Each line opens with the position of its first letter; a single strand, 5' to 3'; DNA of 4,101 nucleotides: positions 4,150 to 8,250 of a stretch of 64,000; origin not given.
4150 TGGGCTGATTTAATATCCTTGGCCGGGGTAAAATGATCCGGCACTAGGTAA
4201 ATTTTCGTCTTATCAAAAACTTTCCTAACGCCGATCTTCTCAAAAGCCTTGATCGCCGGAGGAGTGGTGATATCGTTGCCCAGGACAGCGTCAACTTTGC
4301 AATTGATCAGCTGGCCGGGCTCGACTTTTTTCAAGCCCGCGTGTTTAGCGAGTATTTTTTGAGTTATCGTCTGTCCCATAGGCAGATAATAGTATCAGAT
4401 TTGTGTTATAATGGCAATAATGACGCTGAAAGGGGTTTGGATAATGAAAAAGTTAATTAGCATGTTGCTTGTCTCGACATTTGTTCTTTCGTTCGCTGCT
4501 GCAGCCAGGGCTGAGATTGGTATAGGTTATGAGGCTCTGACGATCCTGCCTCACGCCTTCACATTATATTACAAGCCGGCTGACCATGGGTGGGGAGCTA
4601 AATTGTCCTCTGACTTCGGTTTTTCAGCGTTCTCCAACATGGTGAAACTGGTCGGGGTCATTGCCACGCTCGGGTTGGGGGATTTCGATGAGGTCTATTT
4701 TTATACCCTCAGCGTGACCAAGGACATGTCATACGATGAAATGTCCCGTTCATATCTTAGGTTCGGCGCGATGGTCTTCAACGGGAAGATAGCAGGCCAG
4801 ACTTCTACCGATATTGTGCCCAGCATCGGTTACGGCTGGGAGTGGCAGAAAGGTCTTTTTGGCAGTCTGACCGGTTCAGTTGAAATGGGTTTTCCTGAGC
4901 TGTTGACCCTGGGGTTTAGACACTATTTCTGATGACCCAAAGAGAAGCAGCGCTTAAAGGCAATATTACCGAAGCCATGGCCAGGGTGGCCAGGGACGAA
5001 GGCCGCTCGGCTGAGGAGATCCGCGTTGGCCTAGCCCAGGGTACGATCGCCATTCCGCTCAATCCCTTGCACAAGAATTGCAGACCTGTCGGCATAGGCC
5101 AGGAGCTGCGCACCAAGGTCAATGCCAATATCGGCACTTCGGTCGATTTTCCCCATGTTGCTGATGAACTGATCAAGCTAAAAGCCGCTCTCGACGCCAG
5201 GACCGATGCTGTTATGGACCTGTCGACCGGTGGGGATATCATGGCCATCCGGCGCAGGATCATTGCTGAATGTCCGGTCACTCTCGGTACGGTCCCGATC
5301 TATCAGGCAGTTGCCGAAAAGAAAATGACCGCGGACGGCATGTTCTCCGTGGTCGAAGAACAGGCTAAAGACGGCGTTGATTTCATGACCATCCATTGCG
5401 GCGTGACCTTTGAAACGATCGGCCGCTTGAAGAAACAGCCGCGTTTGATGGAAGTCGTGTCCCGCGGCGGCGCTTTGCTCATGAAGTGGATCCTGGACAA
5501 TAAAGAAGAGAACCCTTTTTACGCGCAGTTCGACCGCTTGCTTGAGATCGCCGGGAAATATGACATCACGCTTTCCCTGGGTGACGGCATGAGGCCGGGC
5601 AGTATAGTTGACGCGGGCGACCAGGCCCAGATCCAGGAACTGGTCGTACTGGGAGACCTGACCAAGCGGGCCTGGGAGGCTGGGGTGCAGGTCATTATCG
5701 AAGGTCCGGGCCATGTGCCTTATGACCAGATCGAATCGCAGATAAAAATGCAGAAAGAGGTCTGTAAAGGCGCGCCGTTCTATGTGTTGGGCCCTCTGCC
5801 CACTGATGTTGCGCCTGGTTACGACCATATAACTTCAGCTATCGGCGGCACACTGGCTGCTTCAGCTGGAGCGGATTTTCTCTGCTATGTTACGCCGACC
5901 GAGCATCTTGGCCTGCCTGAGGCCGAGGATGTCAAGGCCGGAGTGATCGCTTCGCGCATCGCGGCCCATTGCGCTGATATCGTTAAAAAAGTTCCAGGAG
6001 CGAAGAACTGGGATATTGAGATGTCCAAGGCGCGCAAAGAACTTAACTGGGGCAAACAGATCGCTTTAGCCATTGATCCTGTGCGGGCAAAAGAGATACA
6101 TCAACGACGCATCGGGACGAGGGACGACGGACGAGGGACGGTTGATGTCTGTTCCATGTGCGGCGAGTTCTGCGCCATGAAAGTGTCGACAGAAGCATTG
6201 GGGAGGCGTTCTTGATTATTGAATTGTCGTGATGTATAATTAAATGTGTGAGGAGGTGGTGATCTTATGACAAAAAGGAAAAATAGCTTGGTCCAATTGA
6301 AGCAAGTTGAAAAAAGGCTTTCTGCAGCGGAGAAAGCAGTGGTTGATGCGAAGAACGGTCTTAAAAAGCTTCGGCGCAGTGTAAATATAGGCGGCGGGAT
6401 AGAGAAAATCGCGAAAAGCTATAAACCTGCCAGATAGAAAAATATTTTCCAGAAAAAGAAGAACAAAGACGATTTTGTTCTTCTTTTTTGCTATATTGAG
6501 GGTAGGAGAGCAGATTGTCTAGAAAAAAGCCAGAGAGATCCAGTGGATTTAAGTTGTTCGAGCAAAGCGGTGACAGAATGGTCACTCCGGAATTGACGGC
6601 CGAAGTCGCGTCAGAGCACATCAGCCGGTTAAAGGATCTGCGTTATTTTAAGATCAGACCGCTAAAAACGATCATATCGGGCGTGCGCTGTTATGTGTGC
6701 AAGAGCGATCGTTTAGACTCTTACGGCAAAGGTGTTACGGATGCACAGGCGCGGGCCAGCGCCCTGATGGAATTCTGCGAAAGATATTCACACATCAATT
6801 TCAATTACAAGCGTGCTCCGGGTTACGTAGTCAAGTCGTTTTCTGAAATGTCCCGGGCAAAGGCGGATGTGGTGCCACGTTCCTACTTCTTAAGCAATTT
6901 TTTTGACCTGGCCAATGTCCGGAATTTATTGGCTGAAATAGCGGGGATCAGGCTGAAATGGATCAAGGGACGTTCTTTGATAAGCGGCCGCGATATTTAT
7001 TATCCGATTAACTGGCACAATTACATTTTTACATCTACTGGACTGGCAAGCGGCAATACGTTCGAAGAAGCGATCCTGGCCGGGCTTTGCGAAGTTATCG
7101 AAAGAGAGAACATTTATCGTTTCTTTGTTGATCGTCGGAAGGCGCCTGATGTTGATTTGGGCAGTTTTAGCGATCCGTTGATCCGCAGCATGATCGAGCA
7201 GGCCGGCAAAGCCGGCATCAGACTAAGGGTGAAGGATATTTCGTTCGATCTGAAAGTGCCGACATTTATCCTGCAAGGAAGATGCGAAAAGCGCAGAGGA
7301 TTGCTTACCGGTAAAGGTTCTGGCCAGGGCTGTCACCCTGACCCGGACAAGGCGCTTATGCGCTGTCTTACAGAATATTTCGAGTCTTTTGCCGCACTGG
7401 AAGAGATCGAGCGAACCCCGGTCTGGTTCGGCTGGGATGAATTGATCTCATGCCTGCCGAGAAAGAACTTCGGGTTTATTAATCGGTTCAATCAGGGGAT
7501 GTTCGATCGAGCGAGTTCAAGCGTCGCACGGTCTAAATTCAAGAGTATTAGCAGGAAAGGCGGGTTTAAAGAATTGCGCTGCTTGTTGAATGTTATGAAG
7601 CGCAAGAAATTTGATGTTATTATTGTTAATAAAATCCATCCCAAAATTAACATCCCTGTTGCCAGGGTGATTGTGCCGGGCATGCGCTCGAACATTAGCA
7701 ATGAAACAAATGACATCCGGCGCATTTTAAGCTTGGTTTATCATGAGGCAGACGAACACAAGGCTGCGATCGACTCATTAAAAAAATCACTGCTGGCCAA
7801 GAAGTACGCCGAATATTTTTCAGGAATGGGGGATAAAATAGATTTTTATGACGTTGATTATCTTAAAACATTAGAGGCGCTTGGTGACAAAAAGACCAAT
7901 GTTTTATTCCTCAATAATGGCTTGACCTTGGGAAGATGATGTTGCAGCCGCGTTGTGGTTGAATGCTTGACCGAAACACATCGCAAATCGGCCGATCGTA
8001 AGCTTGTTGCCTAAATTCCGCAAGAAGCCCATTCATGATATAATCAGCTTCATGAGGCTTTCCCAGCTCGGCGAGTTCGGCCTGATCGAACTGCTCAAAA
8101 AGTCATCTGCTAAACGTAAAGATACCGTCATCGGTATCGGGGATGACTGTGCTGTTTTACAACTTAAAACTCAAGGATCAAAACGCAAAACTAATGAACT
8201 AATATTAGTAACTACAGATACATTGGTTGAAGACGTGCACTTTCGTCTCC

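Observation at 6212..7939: Stand-alone YcaO preceded by a self-contained expression unit for a 56-aa basic peptide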

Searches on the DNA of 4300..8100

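Call 11: search_rna_families(source=window, start=4300, end=8100, threshold=evalue, max_evalue=5)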
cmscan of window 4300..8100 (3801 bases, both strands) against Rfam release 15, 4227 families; matches with E-value up to 5: 0.
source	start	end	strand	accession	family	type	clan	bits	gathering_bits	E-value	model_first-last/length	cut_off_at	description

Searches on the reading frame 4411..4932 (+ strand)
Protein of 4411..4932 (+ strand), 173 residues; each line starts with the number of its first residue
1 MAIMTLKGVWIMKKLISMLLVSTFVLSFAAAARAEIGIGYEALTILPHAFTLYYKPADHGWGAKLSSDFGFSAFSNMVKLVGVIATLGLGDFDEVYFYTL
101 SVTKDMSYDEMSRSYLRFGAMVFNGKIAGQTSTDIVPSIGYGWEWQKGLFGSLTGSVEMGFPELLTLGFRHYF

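Call 6: search_protein_families(library=pfam, proteins=[window:4411-4932:+], max_evalue=0.01)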
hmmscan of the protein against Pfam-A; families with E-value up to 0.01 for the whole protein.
window:4411-4932:+ (173 aa): 0 families

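Call 7: search_protein_families(library=ncbifam, proteins=[window:4411-4932:+], max_evalue=0.01)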
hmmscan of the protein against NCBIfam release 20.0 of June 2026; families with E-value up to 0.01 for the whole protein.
window:4411-4932:+ (173 aa): 0 families

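Call 39: search_protein_families(library=pfam, proteins=[window:4411-4929:+], max_evalue=10)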
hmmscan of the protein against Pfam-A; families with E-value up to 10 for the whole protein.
window:4411-4929:+ (173 aa): 0 families
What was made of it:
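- There is no similarity to any known RNA- or DNA-binding family (calls 6, 7, 39).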

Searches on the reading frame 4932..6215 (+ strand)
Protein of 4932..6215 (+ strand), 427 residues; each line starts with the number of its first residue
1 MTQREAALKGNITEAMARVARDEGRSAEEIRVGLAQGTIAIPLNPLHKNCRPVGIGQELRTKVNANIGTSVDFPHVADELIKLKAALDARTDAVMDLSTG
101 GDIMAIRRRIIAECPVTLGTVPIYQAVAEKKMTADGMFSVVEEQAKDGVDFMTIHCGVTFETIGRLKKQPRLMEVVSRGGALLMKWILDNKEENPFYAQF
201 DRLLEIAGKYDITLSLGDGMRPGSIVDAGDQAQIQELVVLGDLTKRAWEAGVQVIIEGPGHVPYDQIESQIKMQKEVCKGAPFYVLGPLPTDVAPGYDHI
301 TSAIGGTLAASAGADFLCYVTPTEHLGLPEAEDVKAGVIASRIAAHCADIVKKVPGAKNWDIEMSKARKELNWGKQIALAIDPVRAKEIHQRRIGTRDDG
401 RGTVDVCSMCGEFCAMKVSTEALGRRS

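Call 6: search_protein_families(library=pfam, proteins=[window:4932-6215:+], max_evalue=0.01)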
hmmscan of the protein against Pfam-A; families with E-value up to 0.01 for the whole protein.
window:4932-6215:+ (427 aa): 1 family
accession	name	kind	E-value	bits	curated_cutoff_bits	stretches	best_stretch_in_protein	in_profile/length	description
PF01964.24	ThiC_Rad_SAM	-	3.5e-188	626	25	1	2-420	1-419/420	Radical SAM ThiC family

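Call 7: search_protein_families(library=ncbifam, proteins=[window:4932-6215:+], max_evalue=0.01)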
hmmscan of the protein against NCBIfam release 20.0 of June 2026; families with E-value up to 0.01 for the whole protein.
window:4932-6215:+ (427 aa): 4 families
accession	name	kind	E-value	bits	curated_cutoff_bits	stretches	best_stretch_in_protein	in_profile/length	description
NF009895.0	PRK13352.1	equivalog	3.1e-191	635.8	410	1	1-423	2-421/430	phosphomethylpyrimidine synthase ThiC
TIGR00190.1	thiC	equivalog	4.3e-179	595.7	460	1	1-422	1-421/423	phosphomethylpyrimidine synthase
TIGR04386.1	ThiC_like_1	exception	2.9e-165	550.2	700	1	2-423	1-424/426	B12 lower ligand biosynthesis ThiC-like protein BzaB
NF006763.1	PRK09284.1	equivalog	9.1e-143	476.7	650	1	22-421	161-562/564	phosphomethylpyrimidine synthase ThiC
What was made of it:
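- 4932..6215 (+): thiC (phosphomethylpyrimidine synthase), the upstream neighbour. Its stop codon overlaps the -35-like hexamer. Pfam ThiC_Rad_SAM 3.5e-188; NCBIfam ThiC above cut-off (calls 6, 7).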

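Call 55: list_cluster_members(proteins=[window:4932-6212:+, window:17906-18922:+, window:3123-4379:-, window:9045-10142:+, P0002, P0003, P0004])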
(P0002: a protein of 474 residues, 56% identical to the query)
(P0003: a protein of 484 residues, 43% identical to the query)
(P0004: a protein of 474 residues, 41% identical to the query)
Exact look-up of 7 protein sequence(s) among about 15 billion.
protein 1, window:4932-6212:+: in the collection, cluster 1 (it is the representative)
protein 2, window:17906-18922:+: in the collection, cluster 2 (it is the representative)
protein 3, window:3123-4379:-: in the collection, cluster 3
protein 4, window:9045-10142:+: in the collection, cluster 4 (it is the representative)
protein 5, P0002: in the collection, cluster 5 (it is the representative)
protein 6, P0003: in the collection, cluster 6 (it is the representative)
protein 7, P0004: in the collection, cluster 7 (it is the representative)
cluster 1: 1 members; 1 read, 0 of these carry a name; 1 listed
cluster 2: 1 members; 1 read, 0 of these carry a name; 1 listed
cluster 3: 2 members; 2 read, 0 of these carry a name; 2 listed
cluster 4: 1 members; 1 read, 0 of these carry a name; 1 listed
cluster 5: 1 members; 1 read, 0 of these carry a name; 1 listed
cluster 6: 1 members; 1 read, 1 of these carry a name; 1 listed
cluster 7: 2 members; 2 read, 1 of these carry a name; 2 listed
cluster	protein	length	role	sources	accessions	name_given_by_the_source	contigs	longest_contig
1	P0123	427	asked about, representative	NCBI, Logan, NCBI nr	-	-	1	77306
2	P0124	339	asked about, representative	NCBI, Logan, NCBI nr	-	-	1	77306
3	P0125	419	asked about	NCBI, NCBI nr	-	-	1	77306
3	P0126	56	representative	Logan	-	-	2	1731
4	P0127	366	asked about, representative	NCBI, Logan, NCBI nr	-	-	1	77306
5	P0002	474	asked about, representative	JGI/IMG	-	-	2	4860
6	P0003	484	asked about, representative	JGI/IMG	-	ribosomal protein S12 methylthiotransferase accessory factor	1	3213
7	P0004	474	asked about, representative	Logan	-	-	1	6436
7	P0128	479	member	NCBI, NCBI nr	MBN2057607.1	MAG: YcaO-like family protein [Candidatus Saganbacteria bacterium] | YcaO-like family protein [Candidatus Saganbacteria bacterium]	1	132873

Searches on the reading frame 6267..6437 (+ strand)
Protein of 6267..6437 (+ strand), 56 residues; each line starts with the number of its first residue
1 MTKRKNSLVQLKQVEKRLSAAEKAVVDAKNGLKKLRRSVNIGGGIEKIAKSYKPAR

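Call 6: search_protein_families(library=pfam, proteins=[window:6267-6437:+], max_evalue=0.01)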
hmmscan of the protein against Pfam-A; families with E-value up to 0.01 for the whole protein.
window:6267-6437:+ (56 aa): 0 families

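Call 7: search_protein_families(library=ncbifam, proteins=[window:6267-6437:+], max_evalue=0.01)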
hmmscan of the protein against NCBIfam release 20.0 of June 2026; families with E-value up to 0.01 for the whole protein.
window:6267-6437:+ (56 aa): 0 families

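Call 15: find_homologous_proteins(query=window:6267-6434:+, max_evalue=10)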
Query seq(56 aa) (56 aa): 1 proteins with E <= 10 among 1 candidates.
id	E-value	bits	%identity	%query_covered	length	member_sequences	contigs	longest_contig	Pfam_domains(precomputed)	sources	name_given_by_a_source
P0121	4.2e-19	84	98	82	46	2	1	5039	-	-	-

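Call 27: find_homologous_proteins(query=A2, max_evalue=10)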
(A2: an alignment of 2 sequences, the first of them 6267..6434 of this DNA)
Query A2 (2 sequences) (56 aa, profile of the alignment): 2 proteins with E <= 10 among 3 candidates.
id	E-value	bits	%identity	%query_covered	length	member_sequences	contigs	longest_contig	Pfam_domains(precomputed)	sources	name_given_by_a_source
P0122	5.5e-32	127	45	95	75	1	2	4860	-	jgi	-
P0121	5.5e-22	95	98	82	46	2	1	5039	-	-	-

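Call 35: search_protein_representatives(alignment_id=A4)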
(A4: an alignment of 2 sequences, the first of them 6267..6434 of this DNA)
Query: 2 sequences, 75 profile positions. Proteins with E-value up to 0.001 (for the whole library): 2; up to 1e-10: 2; up to 1e-30: 1. The best 2 are listed.
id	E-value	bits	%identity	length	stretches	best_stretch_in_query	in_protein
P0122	3.9e-42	158.4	-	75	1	1-75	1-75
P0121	1.6e-20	89.1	-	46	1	30-75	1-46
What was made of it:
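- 6267..6437 (+): Gene for a 56-aa basic protein (pI 10.9). Residues 2-41 form a heptad-repeat helix; residues 42-56 form a flexible tail ending S-Y-K-P-A-R. No other homologue (calls 15, 27, 35).
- Tried and rejected: I searched with the single sequence, with a two-sequence profile against 5.8 billion clusters, and with full HMMER against 1.84 billion representatives (calls 15, 27, 35).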

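Call 39: search_protein_families(library=pfam, proteins=[window:6267-6434:+], max_evalue=10)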
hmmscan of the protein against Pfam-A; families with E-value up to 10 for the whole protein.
window:6267-6434:+ (56 aa): 0 families
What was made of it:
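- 6267..6437 (+): No family hit (calls 6, 7, 39).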

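Call 57: predict_structure(alignment_id=A4)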
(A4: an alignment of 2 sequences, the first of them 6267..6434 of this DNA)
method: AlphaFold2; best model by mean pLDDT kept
length: 56 residues; sequences in the alignment: 2
mean_pLDDT: 77.7   pTM: 0.42
mean pLDDT of the five models: 77.7, 77.3, 74.0, 73.9, 71.8
residues with pLDDT >= 90: 20; 70-90: 14; 50-70: 22; < 50: 0
segments of 3 or more residues with pLDDT < 50: none
pLDDT, mean of each block of 10 residues (from residue 1): 73 91 94 83 58 62
secondary structure, 60 per line:
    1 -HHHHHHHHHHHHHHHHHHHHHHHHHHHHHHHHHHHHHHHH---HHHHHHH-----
elements in order: H2-41 H45-51
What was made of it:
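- The predicted architecture is a structured N-terminus plus a disordered, motif-bearing tail (call 57).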

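Call 74: find_encoding_contigs(protein=P0122, flank=6000, max_places=4)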
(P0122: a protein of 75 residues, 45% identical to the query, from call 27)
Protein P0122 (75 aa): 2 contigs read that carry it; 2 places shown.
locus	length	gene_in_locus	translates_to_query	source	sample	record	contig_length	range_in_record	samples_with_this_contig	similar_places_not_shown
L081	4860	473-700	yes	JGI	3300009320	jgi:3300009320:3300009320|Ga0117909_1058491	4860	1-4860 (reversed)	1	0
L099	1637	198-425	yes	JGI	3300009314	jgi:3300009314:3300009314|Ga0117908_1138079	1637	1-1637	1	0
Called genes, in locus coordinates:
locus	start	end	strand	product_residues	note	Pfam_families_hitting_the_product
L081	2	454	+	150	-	?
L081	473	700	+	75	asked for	-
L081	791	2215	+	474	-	PF02624:YcaO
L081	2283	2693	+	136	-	-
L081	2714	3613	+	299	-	PF00586:AIRS, PF02769:AIRS_C (weak)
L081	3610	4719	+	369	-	PF04389:Peptidase_M28, PF01546:Peptidase_M20, PF05343:Peptidase_M42, PF07687:M20_dimer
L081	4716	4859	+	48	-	?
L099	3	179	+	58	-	?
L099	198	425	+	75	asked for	-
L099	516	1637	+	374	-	?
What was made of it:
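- The peptide exists nowhere else (calls 15, 27, 35, 74).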
